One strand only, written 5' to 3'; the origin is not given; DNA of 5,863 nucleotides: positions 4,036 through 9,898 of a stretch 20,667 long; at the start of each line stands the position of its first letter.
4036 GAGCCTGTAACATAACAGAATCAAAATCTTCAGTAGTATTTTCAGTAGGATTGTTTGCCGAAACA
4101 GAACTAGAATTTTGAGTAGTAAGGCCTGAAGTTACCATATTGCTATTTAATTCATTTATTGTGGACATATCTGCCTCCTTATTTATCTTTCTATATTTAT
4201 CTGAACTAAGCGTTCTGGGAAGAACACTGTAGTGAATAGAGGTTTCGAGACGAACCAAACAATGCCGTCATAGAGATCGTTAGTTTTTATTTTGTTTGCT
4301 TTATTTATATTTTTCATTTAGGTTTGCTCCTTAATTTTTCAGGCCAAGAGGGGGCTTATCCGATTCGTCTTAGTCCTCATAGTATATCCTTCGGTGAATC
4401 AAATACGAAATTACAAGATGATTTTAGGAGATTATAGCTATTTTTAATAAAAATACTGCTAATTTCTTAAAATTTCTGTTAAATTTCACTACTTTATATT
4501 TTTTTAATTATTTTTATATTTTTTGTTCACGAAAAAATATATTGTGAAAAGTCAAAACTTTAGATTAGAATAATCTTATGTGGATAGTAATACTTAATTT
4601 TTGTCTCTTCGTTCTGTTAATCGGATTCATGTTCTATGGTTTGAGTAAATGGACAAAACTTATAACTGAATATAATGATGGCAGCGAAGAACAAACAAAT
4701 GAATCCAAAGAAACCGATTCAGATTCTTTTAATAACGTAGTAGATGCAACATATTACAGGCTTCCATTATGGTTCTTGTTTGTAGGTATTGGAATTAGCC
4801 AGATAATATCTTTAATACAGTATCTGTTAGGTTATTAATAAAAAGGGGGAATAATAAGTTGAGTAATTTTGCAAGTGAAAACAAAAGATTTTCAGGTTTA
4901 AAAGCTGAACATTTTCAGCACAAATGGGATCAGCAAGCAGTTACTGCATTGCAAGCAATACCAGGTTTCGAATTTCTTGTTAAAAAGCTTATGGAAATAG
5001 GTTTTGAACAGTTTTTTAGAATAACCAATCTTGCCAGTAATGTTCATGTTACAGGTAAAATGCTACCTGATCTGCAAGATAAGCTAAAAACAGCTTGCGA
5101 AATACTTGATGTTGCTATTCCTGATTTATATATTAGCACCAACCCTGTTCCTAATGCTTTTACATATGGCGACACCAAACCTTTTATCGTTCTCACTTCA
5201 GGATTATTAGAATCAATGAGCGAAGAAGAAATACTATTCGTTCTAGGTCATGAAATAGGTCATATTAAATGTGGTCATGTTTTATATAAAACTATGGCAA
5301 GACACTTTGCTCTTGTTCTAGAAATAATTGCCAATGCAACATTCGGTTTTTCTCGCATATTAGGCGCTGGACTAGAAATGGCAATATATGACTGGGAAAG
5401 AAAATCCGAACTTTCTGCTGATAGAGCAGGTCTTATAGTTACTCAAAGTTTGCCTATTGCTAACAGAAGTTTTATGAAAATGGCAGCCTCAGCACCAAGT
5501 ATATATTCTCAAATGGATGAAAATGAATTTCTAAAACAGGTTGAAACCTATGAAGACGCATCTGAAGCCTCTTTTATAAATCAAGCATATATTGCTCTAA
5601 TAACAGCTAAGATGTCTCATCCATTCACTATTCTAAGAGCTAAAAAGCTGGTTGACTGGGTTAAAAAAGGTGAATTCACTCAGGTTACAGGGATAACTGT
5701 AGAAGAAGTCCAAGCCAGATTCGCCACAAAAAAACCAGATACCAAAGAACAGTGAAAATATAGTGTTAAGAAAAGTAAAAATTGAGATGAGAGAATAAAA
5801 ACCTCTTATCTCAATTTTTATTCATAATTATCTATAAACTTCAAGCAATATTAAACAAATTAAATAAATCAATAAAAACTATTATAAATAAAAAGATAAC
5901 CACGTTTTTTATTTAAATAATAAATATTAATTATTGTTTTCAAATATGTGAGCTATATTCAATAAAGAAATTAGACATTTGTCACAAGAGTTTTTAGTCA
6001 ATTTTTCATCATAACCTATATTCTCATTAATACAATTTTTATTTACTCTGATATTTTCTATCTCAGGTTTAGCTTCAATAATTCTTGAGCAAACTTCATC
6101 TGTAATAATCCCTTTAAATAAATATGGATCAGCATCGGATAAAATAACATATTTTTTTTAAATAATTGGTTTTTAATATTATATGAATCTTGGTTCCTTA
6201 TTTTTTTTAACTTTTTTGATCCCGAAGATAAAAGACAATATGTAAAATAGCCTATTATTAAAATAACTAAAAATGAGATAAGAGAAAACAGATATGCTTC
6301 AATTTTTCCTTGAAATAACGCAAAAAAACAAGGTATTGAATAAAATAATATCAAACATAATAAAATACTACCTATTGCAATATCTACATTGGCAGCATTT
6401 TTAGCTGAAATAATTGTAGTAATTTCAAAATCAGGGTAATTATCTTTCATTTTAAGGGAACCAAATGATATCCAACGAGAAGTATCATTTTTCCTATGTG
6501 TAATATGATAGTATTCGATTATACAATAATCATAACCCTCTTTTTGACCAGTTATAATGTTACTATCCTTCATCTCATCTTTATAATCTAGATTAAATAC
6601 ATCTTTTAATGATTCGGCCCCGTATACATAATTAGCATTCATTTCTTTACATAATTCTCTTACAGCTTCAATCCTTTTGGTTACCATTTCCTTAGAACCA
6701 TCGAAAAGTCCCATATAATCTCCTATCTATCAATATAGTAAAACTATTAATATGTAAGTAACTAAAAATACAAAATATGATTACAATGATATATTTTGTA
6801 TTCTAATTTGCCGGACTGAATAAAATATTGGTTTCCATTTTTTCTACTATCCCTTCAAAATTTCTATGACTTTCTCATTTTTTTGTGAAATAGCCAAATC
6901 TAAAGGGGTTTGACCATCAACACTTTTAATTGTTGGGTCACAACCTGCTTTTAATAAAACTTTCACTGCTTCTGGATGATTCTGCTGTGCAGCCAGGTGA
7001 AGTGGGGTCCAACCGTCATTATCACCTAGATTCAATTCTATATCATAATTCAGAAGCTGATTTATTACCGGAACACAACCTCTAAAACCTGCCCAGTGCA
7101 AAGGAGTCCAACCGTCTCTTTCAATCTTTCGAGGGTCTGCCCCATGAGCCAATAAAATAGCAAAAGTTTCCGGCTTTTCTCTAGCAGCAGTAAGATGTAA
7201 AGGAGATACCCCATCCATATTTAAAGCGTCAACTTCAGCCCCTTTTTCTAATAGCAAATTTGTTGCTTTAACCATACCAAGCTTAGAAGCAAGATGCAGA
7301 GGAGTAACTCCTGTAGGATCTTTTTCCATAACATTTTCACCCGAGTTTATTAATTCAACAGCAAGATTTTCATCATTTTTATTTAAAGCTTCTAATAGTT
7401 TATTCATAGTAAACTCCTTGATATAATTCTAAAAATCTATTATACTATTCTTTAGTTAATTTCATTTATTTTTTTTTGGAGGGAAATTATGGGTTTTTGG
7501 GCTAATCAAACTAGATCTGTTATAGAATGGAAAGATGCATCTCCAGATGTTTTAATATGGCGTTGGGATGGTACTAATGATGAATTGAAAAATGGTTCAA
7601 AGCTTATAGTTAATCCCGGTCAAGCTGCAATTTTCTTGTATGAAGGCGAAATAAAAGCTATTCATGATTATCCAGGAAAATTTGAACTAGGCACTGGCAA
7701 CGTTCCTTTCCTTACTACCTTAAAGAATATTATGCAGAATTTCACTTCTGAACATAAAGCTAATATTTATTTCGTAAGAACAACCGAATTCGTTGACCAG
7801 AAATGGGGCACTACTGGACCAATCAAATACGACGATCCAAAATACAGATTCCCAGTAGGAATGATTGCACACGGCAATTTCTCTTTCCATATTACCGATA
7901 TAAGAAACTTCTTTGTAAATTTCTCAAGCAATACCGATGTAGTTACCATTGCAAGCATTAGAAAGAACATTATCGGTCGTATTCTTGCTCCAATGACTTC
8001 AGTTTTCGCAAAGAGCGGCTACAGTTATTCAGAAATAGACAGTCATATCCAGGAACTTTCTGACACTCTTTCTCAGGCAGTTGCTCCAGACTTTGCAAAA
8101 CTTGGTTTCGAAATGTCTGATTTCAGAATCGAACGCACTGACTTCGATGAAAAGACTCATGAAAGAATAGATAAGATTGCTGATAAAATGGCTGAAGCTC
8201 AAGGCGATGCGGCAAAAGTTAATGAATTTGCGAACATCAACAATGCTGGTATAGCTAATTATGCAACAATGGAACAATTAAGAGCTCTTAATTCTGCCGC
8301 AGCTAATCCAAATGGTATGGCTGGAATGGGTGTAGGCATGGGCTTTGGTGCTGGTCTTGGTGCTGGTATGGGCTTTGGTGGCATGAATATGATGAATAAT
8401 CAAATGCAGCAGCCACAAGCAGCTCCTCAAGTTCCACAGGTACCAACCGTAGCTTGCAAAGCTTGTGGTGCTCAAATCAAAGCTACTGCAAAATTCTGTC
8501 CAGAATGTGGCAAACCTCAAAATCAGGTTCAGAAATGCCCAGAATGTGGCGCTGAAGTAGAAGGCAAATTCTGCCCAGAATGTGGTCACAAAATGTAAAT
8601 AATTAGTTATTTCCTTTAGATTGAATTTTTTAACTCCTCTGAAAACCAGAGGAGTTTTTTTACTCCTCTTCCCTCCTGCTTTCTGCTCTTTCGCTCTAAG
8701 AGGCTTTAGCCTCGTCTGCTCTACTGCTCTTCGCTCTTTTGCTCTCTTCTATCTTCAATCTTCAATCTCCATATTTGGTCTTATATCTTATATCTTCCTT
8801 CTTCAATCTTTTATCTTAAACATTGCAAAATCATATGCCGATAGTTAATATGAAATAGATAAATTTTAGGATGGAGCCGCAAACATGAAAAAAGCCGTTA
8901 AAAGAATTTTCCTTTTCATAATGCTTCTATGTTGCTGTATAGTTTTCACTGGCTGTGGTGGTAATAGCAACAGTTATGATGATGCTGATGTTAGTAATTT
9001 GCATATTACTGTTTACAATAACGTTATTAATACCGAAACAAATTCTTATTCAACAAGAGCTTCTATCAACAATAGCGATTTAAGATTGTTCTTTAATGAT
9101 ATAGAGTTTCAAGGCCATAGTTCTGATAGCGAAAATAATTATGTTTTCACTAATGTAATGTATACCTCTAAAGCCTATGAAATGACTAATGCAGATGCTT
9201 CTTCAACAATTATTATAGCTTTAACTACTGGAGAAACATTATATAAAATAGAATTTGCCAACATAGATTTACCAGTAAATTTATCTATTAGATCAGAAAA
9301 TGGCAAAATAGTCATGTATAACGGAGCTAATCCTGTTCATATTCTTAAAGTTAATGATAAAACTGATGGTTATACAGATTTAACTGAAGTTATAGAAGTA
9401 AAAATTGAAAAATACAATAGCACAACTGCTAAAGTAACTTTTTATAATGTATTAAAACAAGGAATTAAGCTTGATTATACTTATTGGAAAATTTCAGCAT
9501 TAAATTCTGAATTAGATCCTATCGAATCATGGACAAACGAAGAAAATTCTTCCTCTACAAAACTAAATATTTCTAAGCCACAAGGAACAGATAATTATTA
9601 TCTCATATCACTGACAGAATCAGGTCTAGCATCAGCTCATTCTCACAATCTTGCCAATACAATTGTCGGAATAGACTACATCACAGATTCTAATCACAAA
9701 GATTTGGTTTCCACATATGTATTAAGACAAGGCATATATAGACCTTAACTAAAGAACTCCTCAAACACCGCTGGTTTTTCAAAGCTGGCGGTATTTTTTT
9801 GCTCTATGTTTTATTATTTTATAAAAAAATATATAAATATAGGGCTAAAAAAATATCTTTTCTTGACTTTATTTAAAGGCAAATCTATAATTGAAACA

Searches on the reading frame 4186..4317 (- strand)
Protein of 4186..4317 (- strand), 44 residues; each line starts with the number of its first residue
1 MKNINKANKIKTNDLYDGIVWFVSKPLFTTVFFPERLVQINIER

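Call 39: search_protein_families(library=phrogs, proteins=[window:4186-4317:-], max_evalue=0.1)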
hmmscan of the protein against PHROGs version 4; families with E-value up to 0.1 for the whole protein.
window:4186-4317:- (44 aa): 0 families

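Call 70: find_homologous_proteins(query=A7, max_evalue=0.01)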
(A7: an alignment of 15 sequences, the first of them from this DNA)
Query A7 (15 sequences) (44 aa, profile of the alignment): 22 proteins with E <= 0.01 among 94 candidates.
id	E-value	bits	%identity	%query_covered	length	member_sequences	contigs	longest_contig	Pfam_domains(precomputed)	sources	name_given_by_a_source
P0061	2.3e-16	77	100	100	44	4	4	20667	-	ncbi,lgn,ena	-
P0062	9.1e-16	75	90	68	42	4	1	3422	-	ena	-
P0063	2.5e-15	74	70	100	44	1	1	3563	-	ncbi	-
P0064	9.0e-15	72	88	73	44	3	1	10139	-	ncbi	-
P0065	2.2e-14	71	45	100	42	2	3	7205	-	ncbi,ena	-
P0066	9.0e-14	69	-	-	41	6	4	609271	-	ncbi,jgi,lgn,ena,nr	ncbi:MAG: hypothetical protein GQF41_0665 [Candidatus Rifleibacterium amylolyticum]|nr:MAG: hypothet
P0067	3.0e-13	67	-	-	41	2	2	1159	-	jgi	-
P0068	7.1e-13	66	-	-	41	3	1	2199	-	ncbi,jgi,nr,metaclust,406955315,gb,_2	ncbi:MAG: hypothetical protein ACD_39C00416G0002 [uncultured bacterium]|nr:MAG: hypothetical protein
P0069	8.1e-13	66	41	50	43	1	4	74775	-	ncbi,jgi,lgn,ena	-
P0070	1.0e-12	65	60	68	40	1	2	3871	-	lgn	-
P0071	1.1e-12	65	-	-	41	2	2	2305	-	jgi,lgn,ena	jgi:hypothetical protein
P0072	1.8e-11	61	-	-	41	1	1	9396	-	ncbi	-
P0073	1.8e-11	61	-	-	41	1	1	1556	-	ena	-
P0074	2.2e-10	58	-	-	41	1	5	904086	-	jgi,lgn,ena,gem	jgi:hypothetical protein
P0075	2.7e-10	57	35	77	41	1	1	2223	-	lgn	-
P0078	1.4e-8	52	29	70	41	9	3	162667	-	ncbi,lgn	ncbi:hypothetical protein MASR1M12_11850 [Erysipelotrichia bacterium]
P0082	4.8e-4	37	27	68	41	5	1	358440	-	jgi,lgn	-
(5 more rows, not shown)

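Call 71: find_encoding_contigs(protein=P0066, flank=8000, max_places=1)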
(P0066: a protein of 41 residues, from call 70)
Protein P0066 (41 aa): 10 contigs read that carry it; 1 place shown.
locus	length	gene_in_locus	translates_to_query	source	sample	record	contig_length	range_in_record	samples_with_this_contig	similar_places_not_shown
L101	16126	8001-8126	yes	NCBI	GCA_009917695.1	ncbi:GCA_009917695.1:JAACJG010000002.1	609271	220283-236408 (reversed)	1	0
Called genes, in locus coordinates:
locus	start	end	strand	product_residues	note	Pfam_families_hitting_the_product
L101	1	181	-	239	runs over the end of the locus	PF00535:Glycos_transf_2, PF10111:Glyco_tranf_2_2 (weak), PF13641:Glyco_tranf_2_3 (weak)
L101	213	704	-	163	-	PF08238:Sel1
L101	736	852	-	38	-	-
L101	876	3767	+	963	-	PF00672:HAMP (weak), PF00211:Guanylate_cyc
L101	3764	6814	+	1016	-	PF00672:HAMP, PF00211:Guanylate_cyc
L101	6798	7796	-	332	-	PF03372:Exo_endo_phos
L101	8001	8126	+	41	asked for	-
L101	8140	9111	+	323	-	-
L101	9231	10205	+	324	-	PF01209:Ubie_methyltran (weak), PF08241:Methyltransf_11, PF08242:Methyltransf_12, PF13649:Methyltransf_25, PF13847:Methyltransf_31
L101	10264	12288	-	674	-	PF17391:Urocanase_N, PF01175:Urocanase, PF17392:Urocanase_C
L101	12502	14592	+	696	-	PF02743:dCache_1, PF17201:Cache_3-Cache_2 (weak), PF00672:HAMP (weak), PF00211:Guanylate_cyc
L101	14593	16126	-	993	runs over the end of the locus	PF00672:HAMP (faint), PF00211:Guanylate_cyc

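Call 72: find_encoding_contigs(protein=P0082, flank=8000, max_places=1)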
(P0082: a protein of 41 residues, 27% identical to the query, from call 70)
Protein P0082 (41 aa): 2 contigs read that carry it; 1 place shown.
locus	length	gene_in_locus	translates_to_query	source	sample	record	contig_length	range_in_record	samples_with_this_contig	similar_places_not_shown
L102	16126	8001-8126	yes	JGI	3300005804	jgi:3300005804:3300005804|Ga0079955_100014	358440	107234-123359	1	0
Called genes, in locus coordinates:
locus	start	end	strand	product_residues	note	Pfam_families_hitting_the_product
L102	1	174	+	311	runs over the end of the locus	PF02272:DHHA1 (faint)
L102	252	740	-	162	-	PF08238:Sel1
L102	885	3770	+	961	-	PF00672:HAMP, PF00211:Guanylate_cyc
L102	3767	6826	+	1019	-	PF00672:HAMP, PF00211:Guanylate_cyc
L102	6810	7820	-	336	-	PF03372:Exo_endo_phos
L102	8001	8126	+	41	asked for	-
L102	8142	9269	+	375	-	-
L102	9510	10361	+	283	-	PF08242:Methyltransf_12 (weak), PF13649:Methyltransf_25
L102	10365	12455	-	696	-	PF02743:dCache_1, PF00672:HAMP (faint), PF22673:MCP-like_PDC_1 (weak), PF17201:Cache_3-Cache_2, PF00211:Guanylate_cyc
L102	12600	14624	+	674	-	PF17391:Urocanase_N, PF01175:Urocanase, PF17392:Urocanase_C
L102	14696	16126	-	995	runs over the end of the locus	PF00672:HAMP (weak), PF00211:Guanylate_cyc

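Call 73: find_encoding_contigs(protein=P0078, flank=8000, max_places=1)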
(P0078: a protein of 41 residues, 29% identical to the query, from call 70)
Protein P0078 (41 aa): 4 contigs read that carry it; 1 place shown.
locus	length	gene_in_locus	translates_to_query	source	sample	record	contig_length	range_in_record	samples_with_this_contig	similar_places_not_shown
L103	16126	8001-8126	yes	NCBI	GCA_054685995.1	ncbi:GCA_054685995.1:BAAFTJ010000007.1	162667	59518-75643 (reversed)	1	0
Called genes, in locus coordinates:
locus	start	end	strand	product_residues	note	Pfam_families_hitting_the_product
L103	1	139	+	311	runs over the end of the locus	-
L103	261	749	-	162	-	PF08238:Sel1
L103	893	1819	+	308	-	-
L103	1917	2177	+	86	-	-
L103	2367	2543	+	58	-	-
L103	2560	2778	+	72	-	-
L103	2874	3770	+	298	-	PF00672:HAMP, PF00990:GGDEF (faint), PF00211:Guanylate_cyc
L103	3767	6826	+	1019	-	PF00672:HAMP, PF00211:Guanylate_cyc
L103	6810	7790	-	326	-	PF03372:Exo_endo_phos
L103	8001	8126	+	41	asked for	-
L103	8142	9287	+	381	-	-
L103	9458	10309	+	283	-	PF13847:Methyltransf_31 (weak), PF08241:Methyltransf_11 (weak), PF08242:Methyltransf_12 (weak), PF13649:Methyltransf_25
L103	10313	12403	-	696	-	PF02743:dCache_1, PF22673:MCP-like_PDC_1 (weak), PF17201:Cache_3-Cache_2 (weak), PF00672:HAMP (weak), PF00211:Guanylate_cyc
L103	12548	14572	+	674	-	PF17391:Urocanase_N, PF01175:Urocanase, PF17392:Urocanase_C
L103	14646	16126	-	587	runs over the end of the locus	PF00211:Guanylate_cyc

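Call 83: search_protein_families(library=ncbifam, proteins=[L101:9231-10205:+, L101:6798-7796:-], max_evalue=0.01)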
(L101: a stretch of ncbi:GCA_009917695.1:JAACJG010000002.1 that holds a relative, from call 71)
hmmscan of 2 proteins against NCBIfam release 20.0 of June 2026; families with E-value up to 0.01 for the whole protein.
L101:9231-10205:+ (324 aa): 29 families (the best 25 are shown)
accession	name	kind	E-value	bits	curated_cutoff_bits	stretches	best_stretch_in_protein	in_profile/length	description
NF041820.1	daptide_MTase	equivalog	6.3e-11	42.2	175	1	96-186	27-120/243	daptide-type RiPP biosynthesis methyltransferase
NF051855.1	GlySarMtaseBact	equivalog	6.9e-09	35.7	350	1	91-203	38-152/259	glycine/sarcosine N-methyltransferase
TIGR00479.1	rumA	equivalog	7.3e-09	35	183.55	1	95-159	282-346/432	23S rRNA (uracil(1939)-C(5))-methyltransferase RlmD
TIGR02021.1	BchM-ChlM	equivalog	9.6e-09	35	158.9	1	96-203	45-145/218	magnesium protoporphyrin IX methyltransferase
NF043040.1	corrin_prot_MT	hypoth_equivalog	5.8e-08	32.4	180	1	106-190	41-129/216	corrinoid protein-associated methyltransferase CpaM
TIGR01934.1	MenG_MenH_UbiE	subfamily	6.1e-07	29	158.35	1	99-166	32-100/223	ubiquinone/menaquinone biosynthesis methyltransferase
TIGR02072.1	BioC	equivalog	3.2e-06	27.1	184.95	1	96-159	24-84/244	malonyl-ACP O-methyltransferase BioC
NF053718.1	23SC1962Mtase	equivalog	7.5e-06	24.9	575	1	103-158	207-262/383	23S rRNA (cytosine(1962)-C(5))-methyltransferase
NF001244.0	PRK00216.1-5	equivalog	1.7e-05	24.2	216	1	99-168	41-114/236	bifunctional demethylmenaquinone methyltransferase/2-methoxy-6-polyprenyl-1,4-benzoquinol methylase UbiE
TIGR01983.1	UbiG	equivalog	2.3e-05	23.8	102.95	1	100-181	49-126/228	bifunctional 2-polyprenyl-6-hydroxyphenol methylase/3-demethylubiquinol 3-O-methyltransferase UbiG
NF009639.0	PRK13168.1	equivalog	2.5e-05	23.3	458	1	102-157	296-351/446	23S rRNA (uracil(1939)-C(5))-methyltransferase RlmD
NF008992.0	PRK12335.1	equivalog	3.1e-05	23.3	303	1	73-211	92-224/289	SAM-dependent methyltransferase TehB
NF011494.0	PRK14902.1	equivalog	5.2e-05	22.2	319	1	102-158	246-305/444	16S rRNA (cytosine(967)-C(5))-methyltransferase RsmB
TIGR03534.1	RF_mod_PrmC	equivalog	5.4e-05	22.8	199.1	1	102-177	84-162/253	peptide chain release factor N(5)-glutamine methyltransferase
NF008405.0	PRK11207.1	equivalog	8.5e-05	22.1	218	1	80-205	7-127/198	tellurite resistance methyltransferase TehB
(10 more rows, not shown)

L101:6798-7796:- (332 aa): 3 families
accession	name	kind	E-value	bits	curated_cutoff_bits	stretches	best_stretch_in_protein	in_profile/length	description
NF003842.0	PRK05421.1-4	equivalog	6.3e-09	35.6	144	1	110-322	47-257/259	endonuclease/exonuclease/phosphatase family protein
TIGR00633.1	xth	equivalog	0.00035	20.2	99.05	0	115-265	19-164/255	exodeoxyribonuclease III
TIGR00195.1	exoDNase_III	equivalog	0.0026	17.4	182.55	1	116-271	19-167/254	exodeoxyribonuclease III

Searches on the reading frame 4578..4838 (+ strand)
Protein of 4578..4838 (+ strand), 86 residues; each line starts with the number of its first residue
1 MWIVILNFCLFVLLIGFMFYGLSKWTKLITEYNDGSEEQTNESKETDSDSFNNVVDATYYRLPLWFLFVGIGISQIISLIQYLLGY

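Call 6: search_protein_families(library=pfam, proteins=[window:4578-4838:+], max_evalue=0.01)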
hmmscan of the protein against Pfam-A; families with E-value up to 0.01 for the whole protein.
window:4578-4838:+ (86 aa): 0 families

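Call 9: search_protein_families(library=ncbifam, proteins=[window:4578-4838:+], max_evalue=0.1)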
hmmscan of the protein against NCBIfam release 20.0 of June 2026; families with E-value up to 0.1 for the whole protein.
window:4578-4838:+ (86 aa): 1 family
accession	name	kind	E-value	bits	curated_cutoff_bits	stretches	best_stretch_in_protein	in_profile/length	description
NF045890.1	conj_pls20_p028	equivalog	0.023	13.6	150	1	4-60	95-150/377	pLS20_p028 family conjugation system transmembrane protein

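Call 83: search_protein_families(library=ncbifam, proteins=[window:4578-4838:+], max_evalue=0.01)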
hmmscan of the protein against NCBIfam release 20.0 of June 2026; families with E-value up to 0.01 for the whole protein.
window:4578-4838:+ (86 aa): 0 families

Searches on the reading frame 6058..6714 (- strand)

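Call 6: search_protein_families(library=pfam, proteins=[window:6058-6714:-], max_evalue=0.01)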
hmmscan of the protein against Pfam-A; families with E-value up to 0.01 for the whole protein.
window:6058-6714:- (218 aa): 1 family
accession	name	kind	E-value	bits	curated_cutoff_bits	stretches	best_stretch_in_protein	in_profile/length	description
PF05552.17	MS_channel_1st_1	-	0.0021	18.4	22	1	133-157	5-29/50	Mechanosensitive ion channel, conserved TM helix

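Call 9: search_protein_families(library=ncbifam, proteins=[window:6058-6714:-], max_evalue=0.1)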
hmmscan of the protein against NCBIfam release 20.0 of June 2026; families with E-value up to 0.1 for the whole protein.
window:6058-6714:- (218 aa): 1 family
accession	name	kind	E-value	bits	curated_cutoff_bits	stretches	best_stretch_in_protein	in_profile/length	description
NF052683.1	UBP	equivalog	0.029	14.7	90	1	48-96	33-80/102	UBP family nucleoid-associated protein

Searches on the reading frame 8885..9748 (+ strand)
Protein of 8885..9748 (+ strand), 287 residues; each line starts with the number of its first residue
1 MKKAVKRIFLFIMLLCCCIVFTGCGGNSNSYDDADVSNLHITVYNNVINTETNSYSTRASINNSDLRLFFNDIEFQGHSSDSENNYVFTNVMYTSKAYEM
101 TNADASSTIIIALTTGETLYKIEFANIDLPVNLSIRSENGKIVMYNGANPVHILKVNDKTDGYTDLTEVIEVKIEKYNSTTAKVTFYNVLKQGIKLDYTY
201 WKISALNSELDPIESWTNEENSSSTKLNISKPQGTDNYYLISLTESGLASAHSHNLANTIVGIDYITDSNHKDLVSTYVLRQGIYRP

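Call 6: search_protein_families(library=pfam, proteins=[window:8885-9748:+], max_evalue=0.01)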
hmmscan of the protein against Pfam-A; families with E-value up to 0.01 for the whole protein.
window:8885-9748:+ (287 aa): 0 families

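Call 9: search_protein_families(library=ncbifam, proteins=[window:8885-9748:+], max_evalue=0.1)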
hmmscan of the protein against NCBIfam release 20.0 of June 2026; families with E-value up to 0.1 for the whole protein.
window:8885-9748:+ (287 aa): 2 families
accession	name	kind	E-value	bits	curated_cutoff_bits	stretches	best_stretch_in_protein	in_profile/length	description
NF058595.1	invert_tail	domain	0.027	14.8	37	1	4-30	52-78/113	lipo-invert putative C-terminal anchoring domain-containing protein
NF058647.1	lipo_LytA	equivalog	0.055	13.7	110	0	1-40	1-34/107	acidic lipoprotein LytA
